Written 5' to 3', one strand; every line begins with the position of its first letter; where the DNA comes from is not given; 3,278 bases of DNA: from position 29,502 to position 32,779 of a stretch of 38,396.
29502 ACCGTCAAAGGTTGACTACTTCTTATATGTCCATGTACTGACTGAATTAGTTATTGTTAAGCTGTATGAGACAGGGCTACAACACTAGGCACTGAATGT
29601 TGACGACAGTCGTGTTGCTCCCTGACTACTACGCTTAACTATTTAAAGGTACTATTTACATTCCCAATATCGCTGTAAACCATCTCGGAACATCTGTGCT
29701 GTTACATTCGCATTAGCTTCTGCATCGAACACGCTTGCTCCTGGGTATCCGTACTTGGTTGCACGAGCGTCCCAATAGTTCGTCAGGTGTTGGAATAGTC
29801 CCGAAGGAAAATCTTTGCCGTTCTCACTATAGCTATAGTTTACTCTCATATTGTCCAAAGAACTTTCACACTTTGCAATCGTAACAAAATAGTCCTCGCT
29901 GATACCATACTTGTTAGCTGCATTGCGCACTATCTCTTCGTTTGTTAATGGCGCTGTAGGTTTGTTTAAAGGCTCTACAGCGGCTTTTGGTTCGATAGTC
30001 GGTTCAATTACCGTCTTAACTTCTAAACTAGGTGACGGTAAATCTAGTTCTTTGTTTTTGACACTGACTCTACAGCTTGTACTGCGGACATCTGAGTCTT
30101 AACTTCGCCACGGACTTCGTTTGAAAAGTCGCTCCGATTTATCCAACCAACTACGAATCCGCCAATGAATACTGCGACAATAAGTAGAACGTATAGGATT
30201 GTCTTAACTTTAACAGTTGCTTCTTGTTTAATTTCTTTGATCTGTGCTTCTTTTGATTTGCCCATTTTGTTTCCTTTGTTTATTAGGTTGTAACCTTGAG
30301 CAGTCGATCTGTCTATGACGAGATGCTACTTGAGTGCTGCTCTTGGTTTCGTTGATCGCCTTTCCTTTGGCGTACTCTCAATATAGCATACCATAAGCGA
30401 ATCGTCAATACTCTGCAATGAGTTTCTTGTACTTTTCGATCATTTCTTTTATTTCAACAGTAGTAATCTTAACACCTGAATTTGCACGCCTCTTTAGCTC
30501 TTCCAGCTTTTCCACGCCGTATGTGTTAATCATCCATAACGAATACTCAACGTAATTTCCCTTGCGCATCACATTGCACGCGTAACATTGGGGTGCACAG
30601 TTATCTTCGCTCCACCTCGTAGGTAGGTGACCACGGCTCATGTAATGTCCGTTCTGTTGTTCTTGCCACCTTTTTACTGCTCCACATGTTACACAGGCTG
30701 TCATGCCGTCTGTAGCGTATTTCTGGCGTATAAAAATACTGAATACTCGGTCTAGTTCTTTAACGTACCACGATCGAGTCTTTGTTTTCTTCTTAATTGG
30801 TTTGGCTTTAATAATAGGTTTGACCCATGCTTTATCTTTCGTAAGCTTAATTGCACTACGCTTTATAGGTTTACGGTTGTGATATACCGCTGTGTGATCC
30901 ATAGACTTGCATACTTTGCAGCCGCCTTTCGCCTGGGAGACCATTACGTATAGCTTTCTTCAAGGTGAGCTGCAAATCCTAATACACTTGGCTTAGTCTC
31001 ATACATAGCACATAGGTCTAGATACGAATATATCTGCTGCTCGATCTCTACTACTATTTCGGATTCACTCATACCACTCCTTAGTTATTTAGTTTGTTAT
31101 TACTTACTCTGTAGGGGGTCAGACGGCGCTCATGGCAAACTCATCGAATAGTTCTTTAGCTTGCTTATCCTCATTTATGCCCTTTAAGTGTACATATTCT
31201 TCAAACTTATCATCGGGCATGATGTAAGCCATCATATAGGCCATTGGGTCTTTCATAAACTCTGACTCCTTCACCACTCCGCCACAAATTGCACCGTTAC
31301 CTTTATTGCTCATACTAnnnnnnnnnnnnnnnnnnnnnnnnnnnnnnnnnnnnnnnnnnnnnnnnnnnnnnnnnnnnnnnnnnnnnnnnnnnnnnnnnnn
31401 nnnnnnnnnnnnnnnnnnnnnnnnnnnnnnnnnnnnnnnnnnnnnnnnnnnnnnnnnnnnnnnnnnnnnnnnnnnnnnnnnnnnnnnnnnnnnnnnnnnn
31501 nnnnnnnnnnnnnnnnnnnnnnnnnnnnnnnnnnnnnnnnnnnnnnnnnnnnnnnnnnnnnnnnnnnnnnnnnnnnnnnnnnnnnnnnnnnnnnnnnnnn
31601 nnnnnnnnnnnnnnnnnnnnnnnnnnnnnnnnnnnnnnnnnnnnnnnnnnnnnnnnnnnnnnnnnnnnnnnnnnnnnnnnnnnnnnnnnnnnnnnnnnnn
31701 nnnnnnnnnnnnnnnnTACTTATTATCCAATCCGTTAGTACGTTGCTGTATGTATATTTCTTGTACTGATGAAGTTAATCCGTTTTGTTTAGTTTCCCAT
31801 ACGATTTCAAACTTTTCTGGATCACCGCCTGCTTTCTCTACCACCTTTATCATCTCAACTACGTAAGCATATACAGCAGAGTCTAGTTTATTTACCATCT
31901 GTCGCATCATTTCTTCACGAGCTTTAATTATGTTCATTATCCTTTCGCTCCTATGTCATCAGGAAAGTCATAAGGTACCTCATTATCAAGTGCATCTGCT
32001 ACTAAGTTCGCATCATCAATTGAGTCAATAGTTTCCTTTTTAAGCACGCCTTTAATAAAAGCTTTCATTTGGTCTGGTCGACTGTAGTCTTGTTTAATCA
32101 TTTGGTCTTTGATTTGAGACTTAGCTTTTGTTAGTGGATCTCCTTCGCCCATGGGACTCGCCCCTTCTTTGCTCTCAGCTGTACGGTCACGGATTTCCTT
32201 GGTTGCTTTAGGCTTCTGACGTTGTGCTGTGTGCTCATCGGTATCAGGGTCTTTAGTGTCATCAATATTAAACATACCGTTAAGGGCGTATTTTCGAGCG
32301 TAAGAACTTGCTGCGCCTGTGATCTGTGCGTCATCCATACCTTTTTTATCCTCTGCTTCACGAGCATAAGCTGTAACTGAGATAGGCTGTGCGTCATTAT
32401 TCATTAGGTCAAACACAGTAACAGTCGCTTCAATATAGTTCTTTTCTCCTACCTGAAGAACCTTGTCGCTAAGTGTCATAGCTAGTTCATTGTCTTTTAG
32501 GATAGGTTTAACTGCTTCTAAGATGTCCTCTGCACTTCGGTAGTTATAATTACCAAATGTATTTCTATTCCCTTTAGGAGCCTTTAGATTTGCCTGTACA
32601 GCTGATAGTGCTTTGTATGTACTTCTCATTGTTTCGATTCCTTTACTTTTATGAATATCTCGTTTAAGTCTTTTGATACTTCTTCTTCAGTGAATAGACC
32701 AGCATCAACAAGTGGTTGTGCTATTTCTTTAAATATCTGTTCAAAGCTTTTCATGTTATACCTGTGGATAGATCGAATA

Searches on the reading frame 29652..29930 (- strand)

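Call 11: search_protein_families(library=pfam, proteins=[window:29652-29930:-], max_evalue=0.01)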
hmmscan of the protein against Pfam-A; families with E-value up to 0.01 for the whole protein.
window:29652-29930:- (92 aa): 2 families
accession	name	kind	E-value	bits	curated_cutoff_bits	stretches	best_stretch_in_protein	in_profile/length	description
PF01464.25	SLT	-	9.9e-06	25.6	21.3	1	2-88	4-83/117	Transglycosylase SLT domain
PF16313.11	DUF4953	-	0.0027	17.4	24.2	1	22-76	55-110/316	Met-zincin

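Call 123: search_protein_families(library=phrogs, proteins=[window:29652-29930:-], max_evalue=0.00001)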
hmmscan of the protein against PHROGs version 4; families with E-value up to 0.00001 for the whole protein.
window:29652-29930:- (92 aa): 1 family
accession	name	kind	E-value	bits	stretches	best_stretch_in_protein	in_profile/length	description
phrog_3201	-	tail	1.5e-06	27.1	1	3-89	2027-2112/2408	tail fiber protein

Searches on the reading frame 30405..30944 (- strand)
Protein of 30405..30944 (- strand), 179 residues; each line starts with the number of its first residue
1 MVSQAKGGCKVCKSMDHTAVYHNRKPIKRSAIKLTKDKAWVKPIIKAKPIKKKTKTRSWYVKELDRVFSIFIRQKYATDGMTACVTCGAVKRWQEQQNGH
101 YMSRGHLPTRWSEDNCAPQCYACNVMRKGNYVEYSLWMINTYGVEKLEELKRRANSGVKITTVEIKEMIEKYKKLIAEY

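Call 11: search_protein_families(library=pfam, proteins=[window:30405-30944:-], max_evalue=0.01)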
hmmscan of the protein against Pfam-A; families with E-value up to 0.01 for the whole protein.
window:30405-30944:- (179 aa): 1 family
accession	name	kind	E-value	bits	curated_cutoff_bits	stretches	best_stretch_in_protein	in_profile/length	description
PF05766.18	NinG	-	3.6e-22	79.6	25.4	1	10-176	24-187/193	Bacteriophage Lambda NinG protein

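Call 123: search_protein_families(library=phrogs, proteins=[window:30405-30944:-], max_evalue=0.00001)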
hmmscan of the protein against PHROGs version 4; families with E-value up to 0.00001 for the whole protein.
window:30405-30944:- (179 aa): 2 families
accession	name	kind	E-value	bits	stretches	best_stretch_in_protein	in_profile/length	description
phrog_5034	-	DNA, RNA and nucleotide metabolism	1.3e-30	107.3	1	50-175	4-126/138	NinG/ Rap DNA junction specific endonuclease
phrog_171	-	DNA, RNA and nucleotide metabolism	7.6e-26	92.7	1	47-175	93-217/452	NinG/ Rap DNA junction specific endonuclease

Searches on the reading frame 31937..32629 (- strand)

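Call 11: search_protein_families(library=pfam, proteins=[window:31937-32629:-], max_evalue=0.01)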
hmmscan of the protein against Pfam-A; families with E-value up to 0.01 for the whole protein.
window:31937-32629:- (230 aa): 1 family
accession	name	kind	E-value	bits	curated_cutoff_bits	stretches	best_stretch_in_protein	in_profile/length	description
PF04404.17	ERF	-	1.4e-39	135.9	25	1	5-145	2-141/153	ERF superfamily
